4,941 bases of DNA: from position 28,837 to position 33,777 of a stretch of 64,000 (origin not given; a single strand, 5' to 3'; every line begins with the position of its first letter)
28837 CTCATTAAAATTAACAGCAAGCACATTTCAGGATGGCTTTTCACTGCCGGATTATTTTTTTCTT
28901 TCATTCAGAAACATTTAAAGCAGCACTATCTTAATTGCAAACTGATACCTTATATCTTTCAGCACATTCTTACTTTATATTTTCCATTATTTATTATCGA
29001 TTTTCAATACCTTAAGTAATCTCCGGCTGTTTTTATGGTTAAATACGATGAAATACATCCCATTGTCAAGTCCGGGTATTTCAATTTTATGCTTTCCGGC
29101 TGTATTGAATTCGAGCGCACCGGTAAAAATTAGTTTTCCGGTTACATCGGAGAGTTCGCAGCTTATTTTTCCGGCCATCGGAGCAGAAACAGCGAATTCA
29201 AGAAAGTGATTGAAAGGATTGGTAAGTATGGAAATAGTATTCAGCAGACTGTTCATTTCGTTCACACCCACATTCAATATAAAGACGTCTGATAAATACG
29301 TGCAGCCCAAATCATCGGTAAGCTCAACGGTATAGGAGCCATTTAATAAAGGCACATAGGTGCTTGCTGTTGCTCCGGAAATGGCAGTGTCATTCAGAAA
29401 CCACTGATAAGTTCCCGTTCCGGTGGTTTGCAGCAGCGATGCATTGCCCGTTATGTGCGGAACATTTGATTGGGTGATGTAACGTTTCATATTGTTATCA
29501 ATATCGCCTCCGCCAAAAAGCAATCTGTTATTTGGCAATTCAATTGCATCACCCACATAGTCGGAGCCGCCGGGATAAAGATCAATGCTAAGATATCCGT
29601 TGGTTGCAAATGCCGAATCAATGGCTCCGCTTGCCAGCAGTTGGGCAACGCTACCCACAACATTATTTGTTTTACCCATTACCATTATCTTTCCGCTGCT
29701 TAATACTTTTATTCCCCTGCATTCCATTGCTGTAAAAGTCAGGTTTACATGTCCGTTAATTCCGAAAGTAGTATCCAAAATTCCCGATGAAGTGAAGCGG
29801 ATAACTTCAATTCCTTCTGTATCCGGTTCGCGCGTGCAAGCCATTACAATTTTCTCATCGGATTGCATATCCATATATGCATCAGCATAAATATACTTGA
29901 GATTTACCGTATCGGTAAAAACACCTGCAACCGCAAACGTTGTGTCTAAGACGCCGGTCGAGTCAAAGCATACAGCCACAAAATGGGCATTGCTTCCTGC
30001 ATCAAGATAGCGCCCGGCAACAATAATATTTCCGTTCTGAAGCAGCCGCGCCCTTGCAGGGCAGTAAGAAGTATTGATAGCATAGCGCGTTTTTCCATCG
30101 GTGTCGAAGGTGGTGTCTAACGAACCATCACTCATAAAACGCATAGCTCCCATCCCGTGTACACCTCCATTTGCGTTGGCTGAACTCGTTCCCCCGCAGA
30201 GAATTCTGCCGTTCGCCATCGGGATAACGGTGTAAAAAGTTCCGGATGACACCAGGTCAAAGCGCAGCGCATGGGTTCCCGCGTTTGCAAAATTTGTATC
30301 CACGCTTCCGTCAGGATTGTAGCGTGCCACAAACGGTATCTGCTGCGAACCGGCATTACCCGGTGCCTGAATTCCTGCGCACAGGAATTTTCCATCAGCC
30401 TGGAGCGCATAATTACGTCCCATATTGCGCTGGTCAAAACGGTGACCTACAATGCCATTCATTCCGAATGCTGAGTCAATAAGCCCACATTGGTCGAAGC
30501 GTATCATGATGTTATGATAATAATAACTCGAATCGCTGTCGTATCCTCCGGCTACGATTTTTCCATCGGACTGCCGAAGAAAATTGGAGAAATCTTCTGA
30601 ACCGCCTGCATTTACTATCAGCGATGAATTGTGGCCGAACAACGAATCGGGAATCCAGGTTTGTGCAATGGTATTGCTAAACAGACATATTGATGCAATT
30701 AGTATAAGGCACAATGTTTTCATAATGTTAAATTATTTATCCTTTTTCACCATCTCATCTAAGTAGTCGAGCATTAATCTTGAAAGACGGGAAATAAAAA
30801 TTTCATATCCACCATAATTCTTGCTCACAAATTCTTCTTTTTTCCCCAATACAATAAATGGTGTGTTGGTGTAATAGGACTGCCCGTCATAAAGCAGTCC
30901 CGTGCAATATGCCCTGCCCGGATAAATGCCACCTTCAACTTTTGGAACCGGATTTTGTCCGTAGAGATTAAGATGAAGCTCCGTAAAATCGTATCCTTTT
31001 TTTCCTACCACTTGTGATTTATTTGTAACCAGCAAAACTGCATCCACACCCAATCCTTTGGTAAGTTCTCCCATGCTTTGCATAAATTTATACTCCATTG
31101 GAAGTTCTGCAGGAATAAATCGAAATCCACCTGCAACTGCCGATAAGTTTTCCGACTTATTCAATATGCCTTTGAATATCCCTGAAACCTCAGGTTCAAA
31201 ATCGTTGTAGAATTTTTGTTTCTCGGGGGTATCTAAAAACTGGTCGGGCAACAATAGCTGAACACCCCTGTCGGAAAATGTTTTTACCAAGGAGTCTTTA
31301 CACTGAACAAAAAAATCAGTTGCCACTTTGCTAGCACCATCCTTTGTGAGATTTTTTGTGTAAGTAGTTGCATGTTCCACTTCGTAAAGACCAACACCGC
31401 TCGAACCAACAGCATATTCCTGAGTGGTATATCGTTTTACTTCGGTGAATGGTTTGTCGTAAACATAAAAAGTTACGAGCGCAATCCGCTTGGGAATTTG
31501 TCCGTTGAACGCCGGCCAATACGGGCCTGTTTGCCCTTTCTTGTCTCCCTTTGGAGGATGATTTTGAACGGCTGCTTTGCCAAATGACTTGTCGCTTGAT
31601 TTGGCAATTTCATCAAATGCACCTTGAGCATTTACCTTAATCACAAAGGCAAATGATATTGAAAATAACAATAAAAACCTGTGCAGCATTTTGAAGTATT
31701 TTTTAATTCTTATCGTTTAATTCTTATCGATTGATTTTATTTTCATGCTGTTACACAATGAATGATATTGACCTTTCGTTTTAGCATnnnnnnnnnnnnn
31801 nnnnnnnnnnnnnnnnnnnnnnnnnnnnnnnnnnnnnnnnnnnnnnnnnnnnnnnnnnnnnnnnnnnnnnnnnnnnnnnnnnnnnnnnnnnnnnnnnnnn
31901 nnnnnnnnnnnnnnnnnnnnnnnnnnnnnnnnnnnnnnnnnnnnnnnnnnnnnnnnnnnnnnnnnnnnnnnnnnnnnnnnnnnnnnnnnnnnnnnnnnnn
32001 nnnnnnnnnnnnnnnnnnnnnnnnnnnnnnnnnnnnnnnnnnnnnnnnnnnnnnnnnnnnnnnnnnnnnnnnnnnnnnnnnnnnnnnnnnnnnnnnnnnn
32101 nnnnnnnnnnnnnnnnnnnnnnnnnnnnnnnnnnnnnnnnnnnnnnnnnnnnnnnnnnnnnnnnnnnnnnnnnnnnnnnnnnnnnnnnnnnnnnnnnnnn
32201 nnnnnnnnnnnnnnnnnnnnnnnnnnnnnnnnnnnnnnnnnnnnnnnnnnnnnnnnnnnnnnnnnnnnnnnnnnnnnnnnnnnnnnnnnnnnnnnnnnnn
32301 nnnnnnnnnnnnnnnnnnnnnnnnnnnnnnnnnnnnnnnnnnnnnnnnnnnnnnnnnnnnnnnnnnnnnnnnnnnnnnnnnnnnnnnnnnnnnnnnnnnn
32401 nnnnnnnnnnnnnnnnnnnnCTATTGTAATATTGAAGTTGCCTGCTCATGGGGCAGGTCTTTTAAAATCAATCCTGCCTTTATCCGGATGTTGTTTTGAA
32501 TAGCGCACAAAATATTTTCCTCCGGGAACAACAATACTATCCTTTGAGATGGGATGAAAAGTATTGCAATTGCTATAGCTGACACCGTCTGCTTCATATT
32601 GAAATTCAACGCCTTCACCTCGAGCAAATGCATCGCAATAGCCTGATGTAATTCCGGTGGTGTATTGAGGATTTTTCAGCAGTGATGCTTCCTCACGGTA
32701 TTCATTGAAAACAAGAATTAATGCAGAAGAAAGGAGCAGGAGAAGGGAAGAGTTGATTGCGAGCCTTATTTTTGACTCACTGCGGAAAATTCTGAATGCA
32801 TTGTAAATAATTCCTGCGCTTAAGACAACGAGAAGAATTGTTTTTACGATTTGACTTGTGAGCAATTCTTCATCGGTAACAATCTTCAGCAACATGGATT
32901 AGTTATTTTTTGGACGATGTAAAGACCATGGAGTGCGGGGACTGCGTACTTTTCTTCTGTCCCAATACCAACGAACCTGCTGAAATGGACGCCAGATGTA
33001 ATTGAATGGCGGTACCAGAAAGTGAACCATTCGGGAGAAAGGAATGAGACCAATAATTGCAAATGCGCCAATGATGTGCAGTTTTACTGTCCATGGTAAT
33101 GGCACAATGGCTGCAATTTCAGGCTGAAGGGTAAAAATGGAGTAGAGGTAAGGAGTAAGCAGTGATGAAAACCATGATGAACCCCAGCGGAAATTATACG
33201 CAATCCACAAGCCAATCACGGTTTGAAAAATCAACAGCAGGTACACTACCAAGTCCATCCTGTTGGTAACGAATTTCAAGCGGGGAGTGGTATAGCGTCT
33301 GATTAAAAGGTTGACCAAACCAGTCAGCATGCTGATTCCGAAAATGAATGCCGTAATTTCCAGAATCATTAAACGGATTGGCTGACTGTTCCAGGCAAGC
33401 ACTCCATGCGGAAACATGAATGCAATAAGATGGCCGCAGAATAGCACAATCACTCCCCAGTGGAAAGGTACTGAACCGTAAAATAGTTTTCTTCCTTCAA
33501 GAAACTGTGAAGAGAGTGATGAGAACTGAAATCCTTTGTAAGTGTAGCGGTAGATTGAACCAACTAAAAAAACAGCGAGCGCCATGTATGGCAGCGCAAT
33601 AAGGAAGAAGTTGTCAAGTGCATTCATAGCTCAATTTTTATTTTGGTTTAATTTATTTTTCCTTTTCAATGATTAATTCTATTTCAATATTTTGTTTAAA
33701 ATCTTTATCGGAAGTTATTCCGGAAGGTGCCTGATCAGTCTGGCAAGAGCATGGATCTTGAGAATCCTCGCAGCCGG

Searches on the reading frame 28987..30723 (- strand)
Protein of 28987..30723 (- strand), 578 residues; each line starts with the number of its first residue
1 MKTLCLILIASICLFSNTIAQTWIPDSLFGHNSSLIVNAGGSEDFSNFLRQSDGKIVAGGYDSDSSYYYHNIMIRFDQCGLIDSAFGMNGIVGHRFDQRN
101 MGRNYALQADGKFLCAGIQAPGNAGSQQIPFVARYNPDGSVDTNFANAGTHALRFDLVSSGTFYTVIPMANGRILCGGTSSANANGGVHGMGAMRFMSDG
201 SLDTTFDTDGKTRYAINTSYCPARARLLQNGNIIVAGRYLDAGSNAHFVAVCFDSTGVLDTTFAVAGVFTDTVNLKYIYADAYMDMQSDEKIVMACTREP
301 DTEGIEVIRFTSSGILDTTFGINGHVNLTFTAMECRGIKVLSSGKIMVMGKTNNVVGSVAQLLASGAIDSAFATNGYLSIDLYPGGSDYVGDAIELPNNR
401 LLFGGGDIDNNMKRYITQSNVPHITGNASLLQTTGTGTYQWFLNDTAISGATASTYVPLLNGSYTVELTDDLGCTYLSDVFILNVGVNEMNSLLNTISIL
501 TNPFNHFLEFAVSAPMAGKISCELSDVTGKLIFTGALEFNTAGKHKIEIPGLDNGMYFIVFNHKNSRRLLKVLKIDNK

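Call 68: search_protein_families(library=pfam, proteins=[window:28987-30723:-], max_evalue=0.00001)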
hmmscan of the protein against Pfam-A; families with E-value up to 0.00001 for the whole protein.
window:28987-30723:- (578 aa): 1 family
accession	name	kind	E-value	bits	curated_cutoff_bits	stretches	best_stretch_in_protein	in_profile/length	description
PF17164.10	DUF5122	-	1.3e-32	112.2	27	0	108-145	1-36/36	Domain of unknown function (DUF5122) beta-propeller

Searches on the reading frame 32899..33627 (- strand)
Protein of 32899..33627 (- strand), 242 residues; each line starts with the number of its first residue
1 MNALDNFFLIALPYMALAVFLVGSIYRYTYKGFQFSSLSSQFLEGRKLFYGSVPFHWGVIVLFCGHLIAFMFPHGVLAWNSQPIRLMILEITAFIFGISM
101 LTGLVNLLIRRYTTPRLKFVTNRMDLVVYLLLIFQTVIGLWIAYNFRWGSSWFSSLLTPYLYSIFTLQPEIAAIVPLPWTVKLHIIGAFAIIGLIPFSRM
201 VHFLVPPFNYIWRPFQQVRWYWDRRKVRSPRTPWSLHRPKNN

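Call 68: search_protein_families(library=pfam, proteins=[window:32899-33627:-], max_evalue=0.00001)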
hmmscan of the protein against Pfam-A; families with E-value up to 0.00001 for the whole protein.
window:32899-33627:- (242 aa): 1 family
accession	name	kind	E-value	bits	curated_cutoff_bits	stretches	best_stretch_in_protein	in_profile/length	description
PF02665.19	Nitrate_red_gam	-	7.2e-59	199.5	22.9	1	6-220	2-216/217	Nitrate reductase gamma subunit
